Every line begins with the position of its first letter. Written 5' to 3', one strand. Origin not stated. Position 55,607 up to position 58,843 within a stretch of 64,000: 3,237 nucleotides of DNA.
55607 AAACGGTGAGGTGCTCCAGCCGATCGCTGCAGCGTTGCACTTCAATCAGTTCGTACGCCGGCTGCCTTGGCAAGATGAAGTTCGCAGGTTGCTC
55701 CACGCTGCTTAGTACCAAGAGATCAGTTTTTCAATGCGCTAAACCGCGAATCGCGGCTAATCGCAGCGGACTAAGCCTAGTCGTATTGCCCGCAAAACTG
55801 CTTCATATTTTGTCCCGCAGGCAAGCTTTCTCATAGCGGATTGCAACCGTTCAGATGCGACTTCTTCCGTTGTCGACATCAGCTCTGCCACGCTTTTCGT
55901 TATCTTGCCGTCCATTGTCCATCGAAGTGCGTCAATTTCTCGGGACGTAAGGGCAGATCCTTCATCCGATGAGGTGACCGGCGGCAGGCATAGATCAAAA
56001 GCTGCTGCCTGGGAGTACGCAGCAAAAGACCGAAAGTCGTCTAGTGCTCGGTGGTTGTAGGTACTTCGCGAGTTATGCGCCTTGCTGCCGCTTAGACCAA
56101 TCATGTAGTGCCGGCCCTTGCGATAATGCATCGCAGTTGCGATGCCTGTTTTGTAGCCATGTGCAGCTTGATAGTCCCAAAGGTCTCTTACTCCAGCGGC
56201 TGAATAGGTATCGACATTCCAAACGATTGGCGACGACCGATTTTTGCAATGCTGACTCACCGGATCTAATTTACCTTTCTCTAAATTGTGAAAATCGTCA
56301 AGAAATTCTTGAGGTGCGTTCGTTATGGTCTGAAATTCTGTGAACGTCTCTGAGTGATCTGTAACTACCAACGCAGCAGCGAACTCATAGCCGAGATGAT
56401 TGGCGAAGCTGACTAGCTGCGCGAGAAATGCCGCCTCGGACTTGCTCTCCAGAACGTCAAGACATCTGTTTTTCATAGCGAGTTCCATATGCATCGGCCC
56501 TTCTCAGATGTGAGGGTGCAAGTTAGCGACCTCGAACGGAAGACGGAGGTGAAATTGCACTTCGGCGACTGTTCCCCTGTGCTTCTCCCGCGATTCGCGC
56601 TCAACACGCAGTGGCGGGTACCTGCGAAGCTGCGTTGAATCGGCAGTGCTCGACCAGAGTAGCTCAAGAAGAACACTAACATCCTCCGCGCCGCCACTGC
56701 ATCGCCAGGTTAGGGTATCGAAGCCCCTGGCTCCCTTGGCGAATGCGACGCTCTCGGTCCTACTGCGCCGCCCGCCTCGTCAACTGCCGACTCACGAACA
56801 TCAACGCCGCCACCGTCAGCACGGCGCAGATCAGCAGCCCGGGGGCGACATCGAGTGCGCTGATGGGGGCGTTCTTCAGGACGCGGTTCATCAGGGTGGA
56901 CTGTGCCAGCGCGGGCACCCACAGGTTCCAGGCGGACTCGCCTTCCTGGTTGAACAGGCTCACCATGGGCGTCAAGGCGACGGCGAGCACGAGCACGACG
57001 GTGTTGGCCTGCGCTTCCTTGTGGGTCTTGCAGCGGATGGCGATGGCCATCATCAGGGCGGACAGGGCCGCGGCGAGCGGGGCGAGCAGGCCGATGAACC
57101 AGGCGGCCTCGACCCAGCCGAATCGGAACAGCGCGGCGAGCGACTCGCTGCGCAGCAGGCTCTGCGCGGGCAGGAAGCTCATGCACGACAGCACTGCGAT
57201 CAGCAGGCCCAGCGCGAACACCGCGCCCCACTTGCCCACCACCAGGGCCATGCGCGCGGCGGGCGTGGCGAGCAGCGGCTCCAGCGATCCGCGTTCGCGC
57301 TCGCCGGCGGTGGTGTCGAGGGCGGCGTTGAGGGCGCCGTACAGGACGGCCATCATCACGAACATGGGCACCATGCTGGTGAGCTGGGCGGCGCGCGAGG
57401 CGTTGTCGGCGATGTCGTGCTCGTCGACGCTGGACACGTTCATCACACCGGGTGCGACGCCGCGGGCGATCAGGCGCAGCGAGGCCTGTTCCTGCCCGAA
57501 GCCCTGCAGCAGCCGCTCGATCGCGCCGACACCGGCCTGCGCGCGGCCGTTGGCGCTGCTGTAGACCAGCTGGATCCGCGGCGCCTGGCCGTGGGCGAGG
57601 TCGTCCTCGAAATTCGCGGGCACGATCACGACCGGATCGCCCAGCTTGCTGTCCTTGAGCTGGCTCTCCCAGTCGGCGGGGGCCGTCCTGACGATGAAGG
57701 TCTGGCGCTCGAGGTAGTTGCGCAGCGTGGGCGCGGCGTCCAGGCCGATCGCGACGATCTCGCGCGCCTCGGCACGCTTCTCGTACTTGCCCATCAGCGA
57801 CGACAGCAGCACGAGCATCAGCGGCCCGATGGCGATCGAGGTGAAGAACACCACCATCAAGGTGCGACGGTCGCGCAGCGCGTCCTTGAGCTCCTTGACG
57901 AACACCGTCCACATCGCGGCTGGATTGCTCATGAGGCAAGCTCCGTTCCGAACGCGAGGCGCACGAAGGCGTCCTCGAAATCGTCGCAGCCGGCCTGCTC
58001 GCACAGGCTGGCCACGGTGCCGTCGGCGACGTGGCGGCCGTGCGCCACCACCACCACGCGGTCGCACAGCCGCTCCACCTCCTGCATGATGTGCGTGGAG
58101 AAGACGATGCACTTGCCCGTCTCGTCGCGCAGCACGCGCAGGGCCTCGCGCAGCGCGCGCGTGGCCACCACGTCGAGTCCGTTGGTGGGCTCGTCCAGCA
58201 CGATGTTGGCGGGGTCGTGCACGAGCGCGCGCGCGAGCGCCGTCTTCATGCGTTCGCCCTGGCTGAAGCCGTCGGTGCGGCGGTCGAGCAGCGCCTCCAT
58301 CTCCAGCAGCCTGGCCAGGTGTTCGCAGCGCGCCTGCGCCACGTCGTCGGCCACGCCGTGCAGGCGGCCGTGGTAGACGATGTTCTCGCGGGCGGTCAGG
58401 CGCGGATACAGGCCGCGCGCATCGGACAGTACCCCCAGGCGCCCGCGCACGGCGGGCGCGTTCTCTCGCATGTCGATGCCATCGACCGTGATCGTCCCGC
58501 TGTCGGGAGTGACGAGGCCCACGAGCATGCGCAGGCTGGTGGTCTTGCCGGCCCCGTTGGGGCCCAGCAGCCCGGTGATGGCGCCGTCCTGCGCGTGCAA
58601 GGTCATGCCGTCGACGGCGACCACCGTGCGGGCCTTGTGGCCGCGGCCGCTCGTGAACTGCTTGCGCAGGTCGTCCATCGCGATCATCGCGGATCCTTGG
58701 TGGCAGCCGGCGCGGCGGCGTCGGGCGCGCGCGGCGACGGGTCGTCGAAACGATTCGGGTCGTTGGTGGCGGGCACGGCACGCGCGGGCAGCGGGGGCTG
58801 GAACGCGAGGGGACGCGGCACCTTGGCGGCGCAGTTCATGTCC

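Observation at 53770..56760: AT-richer island with two tandem LuxR-type autoinducer-receptor paralogs (no synthase) and lux-box-like palindromes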

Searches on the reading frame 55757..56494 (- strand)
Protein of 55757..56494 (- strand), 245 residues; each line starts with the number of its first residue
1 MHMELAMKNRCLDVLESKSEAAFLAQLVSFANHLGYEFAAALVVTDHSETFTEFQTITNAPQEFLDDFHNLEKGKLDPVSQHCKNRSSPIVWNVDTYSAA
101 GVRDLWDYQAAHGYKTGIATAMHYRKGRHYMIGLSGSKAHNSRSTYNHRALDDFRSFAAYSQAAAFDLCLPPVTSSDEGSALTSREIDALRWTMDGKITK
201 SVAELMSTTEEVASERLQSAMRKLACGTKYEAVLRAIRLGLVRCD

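Call 3: search_protein_families(library=pfam, proteins=[window:55757-56494:-], max_evalue=0.01)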
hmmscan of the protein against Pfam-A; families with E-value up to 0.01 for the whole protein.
window:55757-56494:- (245 aa): 2 families
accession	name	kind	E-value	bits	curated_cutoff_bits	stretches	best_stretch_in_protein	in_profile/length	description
PF03472.21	Autoind_bind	-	1.3e-17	64.1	23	1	20-162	2-146/149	Autoinducer binding domain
PF00196.25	GerE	-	1.6e-05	24.8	23.5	1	181-235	2-56/57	Bacterial regulatory proteins, luxR family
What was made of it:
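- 55757..56494 (-): Receptor B: LuxR-type paralogue (245 aa), fast-evolving and low in GC (0.50; GC3 0.50). Its HTH recognition helix is divergent and acidic. Pfam Autoind_bind E=1.3e-17; GerE 24.8 bits, just above the cutoff (call 3).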

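Call 4: search_protein_families(library=ncbifam, proteins=[window:55757-56494:-], max_evalue=0.01)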
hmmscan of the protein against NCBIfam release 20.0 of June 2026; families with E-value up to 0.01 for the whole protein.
window:55757-56494:- (245 aa): 8 families
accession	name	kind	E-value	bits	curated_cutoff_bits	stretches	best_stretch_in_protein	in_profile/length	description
NF010444.1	PRK13870.1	equivalog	5e-11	42.5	250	1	22-242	20-234/234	autoinducer-binding transcriptional regulator TraR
NF007561.1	PRK10188.1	equivalog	8.5e-10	38.4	350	1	26-240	29-238/240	quorum-sensing transcriptional regulator SdiA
NF047402.1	TransRegVisN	equivalog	2.2e-07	30.4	250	1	173-242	177-246/246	transcriptional regulator VisN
TIGR03541.1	reg_near_HchA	equivalog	1.1e-06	28.4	215.6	1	16-240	13-230/232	PA1136 family autoinducer-binding transcriptional regulator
NF041673.1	transregRamA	equivalog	4e-06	26.1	500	1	178-241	215-278/280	acetate metabolism transcriptional regulator RamA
NF047403.1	TransRegVisR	equivalog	1.5e-05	24.5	300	1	179-242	156-219/220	transcriptional regulator VisR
TIGR03020.2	EpsA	equivalog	6.5e-05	22.7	170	1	175-237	184-246/247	XrtB/PEP-CTERM-associated transcriptional regulator EpsA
NF047785.1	respo_reg_MadR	equivalog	0.00053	19.4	300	1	175-242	142-209/209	MadR family response regulator transcription factor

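Call 7: search_solved_structures(query=window:55757-56494:-, max_evalue=0.01, show_alignments=5)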
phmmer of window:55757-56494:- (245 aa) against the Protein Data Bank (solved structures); distinct sequences matched with E-value up to 0.01: 23.
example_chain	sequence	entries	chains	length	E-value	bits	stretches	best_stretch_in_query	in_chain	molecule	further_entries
3szt_A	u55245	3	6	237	3e-15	59.5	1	18-242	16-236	Quorum-sensing control repressor | LuxR family transcriptional regulator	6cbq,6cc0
7r3g_B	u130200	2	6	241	3e-11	46.4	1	25-242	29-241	Regulatory protein RhlR | PROSS optimized variant of RhlR with 75 mutations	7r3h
6mwh_A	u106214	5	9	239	6.9e-11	45.3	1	11-242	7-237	Transcriptional regulator LasR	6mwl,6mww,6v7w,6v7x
6mwz_A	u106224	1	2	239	7e-11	45.3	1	11-242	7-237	Transcriptional regulator LasR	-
6mvn_A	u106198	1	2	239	1.9e-10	43.8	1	11-242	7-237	Transcriptional regulator LasR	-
7r3i_A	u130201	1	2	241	5e-09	39.2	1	25-242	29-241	PROSS optimized variant of RhlR with 61 mutations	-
4lfu_A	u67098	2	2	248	3.2e-07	33.3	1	31-242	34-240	Regulatory protein SdiA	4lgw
4y13_A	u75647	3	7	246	6.1e-07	32.4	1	31-242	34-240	Transcriptional regulator of ftsQAZ gene cluster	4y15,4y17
7r3j_C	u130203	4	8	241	1.2e-05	28.2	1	25-242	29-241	Regulatory protein RhlR | RhlR protein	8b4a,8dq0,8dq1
2uv0_E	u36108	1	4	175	3.7e-05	26.5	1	10-138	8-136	TRANSCRIPTIONAL ACTIVATOR PROTEIN LASR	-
4ng2_A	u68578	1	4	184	3.8e-05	26.5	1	7-137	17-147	Transcriptional activator protein LasR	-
1h0m_A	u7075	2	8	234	3.8e-05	26.5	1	22-240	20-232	Transcriptional activator protein TraR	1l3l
6d6d_A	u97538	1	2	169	4.2e-05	26.4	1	11-138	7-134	Transcriptional activator protein LasR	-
6d6a_A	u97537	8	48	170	4.3e-05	26.3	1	11-138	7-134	Transcriptional activator protein LasR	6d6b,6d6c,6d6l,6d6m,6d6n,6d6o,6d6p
3ix3_A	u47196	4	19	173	4.3e-05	26.3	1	11-138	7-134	Transcriptional activator protein lasR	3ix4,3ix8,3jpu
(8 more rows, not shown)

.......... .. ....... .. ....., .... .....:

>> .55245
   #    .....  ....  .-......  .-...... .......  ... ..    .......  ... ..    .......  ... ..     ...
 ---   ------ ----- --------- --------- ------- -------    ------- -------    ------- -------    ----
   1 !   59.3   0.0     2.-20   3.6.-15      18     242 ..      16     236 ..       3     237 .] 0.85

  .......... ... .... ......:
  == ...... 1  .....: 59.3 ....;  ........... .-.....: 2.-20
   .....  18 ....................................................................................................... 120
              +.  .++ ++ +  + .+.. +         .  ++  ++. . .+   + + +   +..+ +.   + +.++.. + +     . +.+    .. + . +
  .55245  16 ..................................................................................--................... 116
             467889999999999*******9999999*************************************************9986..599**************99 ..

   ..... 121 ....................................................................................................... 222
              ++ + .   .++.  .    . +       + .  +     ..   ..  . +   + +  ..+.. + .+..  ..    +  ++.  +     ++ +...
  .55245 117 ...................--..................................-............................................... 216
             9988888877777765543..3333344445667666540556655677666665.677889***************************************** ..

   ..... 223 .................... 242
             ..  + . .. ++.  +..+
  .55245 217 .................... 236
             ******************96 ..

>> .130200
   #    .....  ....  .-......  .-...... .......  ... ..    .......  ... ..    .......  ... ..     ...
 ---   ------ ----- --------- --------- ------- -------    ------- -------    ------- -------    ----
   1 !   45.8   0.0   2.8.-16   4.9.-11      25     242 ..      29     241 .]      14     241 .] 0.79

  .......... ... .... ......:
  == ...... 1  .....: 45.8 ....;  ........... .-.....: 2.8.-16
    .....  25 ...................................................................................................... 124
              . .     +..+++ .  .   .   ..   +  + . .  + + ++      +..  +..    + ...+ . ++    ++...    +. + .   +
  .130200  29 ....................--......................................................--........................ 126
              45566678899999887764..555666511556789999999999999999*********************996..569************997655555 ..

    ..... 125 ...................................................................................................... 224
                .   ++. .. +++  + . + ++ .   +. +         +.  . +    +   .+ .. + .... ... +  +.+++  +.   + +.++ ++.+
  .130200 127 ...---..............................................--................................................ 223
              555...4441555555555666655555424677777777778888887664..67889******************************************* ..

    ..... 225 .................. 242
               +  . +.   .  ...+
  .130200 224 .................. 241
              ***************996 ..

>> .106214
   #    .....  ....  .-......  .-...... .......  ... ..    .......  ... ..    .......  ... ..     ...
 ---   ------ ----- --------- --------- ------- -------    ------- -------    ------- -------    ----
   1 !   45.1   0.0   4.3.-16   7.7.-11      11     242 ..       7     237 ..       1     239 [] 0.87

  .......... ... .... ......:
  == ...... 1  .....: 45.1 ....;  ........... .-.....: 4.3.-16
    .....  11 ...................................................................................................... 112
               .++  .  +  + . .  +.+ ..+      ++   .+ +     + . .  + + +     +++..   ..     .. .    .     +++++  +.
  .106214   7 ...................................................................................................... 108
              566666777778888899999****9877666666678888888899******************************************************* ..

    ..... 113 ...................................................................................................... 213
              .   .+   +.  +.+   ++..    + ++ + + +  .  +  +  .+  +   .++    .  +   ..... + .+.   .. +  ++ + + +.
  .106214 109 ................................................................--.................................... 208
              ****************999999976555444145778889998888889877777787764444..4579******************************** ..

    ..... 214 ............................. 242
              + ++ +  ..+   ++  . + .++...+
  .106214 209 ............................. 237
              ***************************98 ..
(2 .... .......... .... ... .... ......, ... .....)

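Call 22: find_homologous_proteins(query=window:55757-56494:-, max_evalue=1e-10)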
Query window:55757-56494:- (245 aa): 91 proteins with E <= 1e-10 among 1258 candidates.
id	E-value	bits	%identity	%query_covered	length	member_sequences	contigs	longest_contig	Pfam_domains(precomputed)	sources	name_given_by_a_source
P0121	1.3e-160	550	100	100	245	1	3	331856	PF00196.26,PF03472.22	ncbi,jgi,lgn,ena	jgi:DNA-binding CsgD family transcriptional regulator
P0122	2.7e-131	454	84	99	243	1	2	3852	PF03472.22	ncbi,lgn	-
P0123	1.3e-130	452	83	99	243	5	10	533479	PF03472.22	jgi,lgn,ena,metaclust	metaclust:\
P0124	1.1e-126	439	81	99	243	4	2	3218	PF03472.22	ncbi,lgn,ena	-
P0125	1.8e-125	435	79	100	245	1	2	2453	PF03472.22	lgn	-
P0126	1.8e-117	409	72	99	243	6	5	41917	PF00196.26,PF03472.22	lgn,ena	-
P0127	1.0e-112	393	70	99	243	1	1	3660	PF03472.22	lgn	-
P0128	2.4e-110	385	69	99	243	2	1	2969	PF00196.26,PF03472.22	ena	-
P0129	4.3e-95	336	61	100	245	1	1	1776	PF00196.26,PF03472.22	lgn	-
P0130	9.5e-84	298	56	99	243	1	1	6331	PF00196.26,PF03472.22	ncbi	ncbi:MAG: autoinducer binding domain-containing protein [Betaproteobacteria bacterium]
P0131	2.4e-77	278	51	99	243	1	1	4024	PF00196.26,PF03472.22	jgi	jgi:DNA-binding CsgD family transcriptional regulator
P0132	9.1e-71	256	50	98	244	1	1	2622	PF00196.26,PF03472.22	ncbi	-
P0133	2.5e-68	248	49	98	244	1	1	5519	PF00196.26,PF03472.22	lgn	-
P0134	9.9e-67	243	48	98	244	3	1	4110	PF00196.26,PF03472.22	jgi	-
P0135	2.0e-66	242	48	99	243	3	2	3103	PF00196.26,PF03472.22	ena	-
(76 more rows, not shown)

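Call 23: find_encoding_contigs(protein=P0121, flank=10000, max_places=3)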
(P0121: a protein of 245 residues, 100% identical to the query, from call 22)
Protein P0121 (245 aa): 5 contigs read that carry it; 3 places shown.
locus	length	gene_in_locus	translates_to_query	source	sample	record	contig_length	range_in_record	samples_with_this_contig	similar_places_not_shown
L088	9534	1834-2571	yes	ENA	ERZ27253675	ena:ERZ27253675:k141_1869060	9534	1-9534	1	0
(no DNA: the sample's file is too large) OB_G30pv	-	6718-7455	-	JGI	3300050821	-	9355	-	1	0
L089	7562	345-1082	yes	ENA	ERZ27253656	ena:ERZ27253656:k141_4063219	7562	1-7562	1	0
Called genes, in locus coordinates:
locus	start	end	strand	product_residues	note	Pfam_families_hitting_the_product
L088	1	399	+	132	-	?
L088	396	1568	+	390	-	PF12679:ABC2_membrane_2, PF12698:ABC2_membrane_3, PF01061:ABC2_membrane (weak)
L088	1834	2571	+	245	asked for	PF03472:Autoind_bind, PF00196:GerE (faint)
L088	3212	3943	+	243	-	PF03472:Autoind_bind, PF00196:GerE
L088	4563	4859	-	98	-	PF03692:CxxCxxCC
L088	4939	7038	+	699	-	PF01134:GIDA, PF12831:FAD_oxidored (weak), PF21680:GIDA_C_1st, PF13932:SAM_GIDA_C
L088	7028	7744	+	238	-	PF02527:GidB, PF13649:Methyltransf_25 (weak), PF13847:Methyltransf_31 (weak)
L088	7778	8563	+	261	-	PF00142:Fer4_NifH, PF01656:CbiA, PF02374:ArsA_ATPase (weak), PF06564:CBP_BcsQ, PF09140:MipZ, PF10609:ParA, PF13614:AAA_31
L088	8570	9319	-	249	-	PF13443:HTH_26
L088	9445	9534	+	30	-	?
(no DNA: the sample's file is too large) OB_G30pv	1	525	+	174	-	?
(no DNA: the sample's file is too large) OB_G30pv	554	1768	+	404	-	PF22660:RS_preATP-grasp-like, PF02222:ATP-grasp, PF07478:Dala_Dala_lig_C (weak), PF21244:PurT_C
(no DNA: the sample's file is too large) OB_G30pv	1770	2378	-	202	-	PF02798:GST_N, PF13409:GST_N_2, PF00043:GST_C, PF14497:GST_C_3, PF13410:GST_C_2 (weak)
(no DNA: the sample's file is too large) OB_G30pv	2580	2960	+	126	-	PF00462:Glutaredoxin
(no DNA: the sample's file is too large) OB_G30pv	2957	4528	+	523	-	PF00561:Abhydrolase_1, PF08386:Abhydrolase_4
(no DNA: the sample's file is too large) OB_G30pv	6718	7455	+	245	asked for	PF03472:Autoind_bind, PF00196:GerE (faint)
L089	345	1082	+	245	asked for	PF03472:Autoind_bind, PF00196:GerE (faint)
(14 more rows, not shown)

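Call 24: list_cluster_members(proteins=[P0121, P0123])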
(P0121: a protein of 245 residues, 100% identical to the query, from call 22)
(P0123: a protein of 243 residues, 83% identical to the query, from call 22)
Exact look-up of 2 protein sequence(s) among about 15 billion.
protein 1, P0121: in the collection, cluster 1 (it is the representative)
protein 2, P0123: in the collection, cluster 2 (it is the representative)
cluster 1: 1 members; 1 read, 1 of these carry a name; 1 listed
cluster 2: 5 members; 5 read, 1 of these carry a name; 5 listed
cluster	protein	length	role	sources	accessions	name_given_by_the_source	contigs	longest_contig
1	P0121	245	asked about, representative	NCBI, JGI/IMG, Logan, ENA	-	DNA-binding CsgD family transcriptional regulator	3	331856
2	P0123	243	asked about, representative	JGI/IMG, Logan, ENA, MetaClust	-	\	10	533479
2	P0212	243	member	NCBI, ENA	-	-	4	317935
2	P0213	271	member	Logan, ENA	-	-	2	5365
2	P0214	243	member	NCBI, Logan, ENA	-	-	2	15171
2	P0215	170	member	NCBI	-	-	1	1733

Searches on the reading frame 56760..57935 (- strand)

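Call 27: search_protein_families(library=pfam, proteins=[window:56760-57935:-], max_evalue=1)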
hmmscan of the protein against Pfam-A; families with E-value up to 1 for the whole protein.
window:56760-57935:- (391 aa): 6 families
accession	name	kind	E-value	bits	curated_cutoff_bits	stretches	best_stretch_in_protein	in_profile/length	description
PF12698.13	ABC2_membrane_3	-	8e-21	74.9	31.6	1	31-380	5-344/347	ABC-2 family transporter protein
PF12679.13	ABC2_membrane_2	-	1.1e-16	61.4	27.2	1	9-360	1-234/283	ABC-2 family transporter protein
PF01061.29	ABC2_membrane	-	7.4e-07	29.3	26.9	1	181-318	51-172/211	ABC-2 type transporter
PF12730.13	ABC2_membrane_4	-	0.0015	18.9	27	1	181-299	46-159/179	ABC-2 family transporter protein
PF06612.16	DUF1146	-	0.0063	16.9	25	0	301-328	19-46/48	Protein of unknown function (DUF1146)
PF13346.12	ABC2_membrane_5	-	0.023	14.7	25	1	187-383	34-197/205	ABC-2 family transporter protein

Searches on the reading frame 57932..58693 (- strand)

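Call 27: search_protein_families(library=pfam, proteins=[window:57932-58693:-], max_evalue=1)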
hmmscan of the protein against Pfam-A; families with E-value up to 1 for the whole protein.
window:57932-58693:- (254 aa): 14 families
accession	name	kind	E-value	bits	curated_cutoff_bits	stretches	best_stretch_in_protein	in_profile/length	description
PF00005.33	ABC_tran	-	2.4e-31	109.6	25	1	28-171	2-137/137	ABC transporter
PF13304.12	AAA_21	-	7.6e-09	36.5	27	2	142-203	237-300/304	AAA domain, putative AbiEii toxin, Type IV TA system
PF13401.12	AAA_22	-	0.0016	19.2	27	1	39-190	7-109/130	AAA domain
PF04310.18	MukB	-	0.014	15.6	23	1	34-69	23-58/226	MukB N-terminal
PF13604.12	AAA_30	-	0.019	15.1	27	1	34-65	15-46/191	AAA domain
PF01820.27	Dala_Dala_lig_N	-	0.06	14.3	34.6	1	200-235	80-115/121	D-ala D-ala ligase N-terminus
PF06414.18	Zeta_toxin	-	0.06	13.2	22.3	1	44-84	23-63/199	Zeta toxin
PF13476.12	AAA_23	-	0.09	13.8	27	1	39-57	21-39/201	AAA domain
PF02463.25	SMC_N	-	0.11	12.3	40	0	37-52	24-39/220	RecF/RecN/SMC N terminal domain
PF00004.35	AAA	-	0.12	13.3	21.2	0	42-76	3-35/131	ATPase family associated with various cellular activities (AAA)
PF13555.12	AAA_29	-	0.13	12.5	27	1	32-64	17-49/61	P-loop containing region of AAA domain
PF19993.5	DO-GTPase2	-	0.15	12.2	27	1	40-61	3-24/226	Double-GTPase 2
PF05486.17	SRP9-21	-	0.17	12.6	21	1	185-210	54-79/89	Signal recognition particle 9 kDa protein (SRP9)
PF20720.3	nSTAND3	-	0.18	12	27.2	0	42-58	22-38/155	Novel STAND NTPase 3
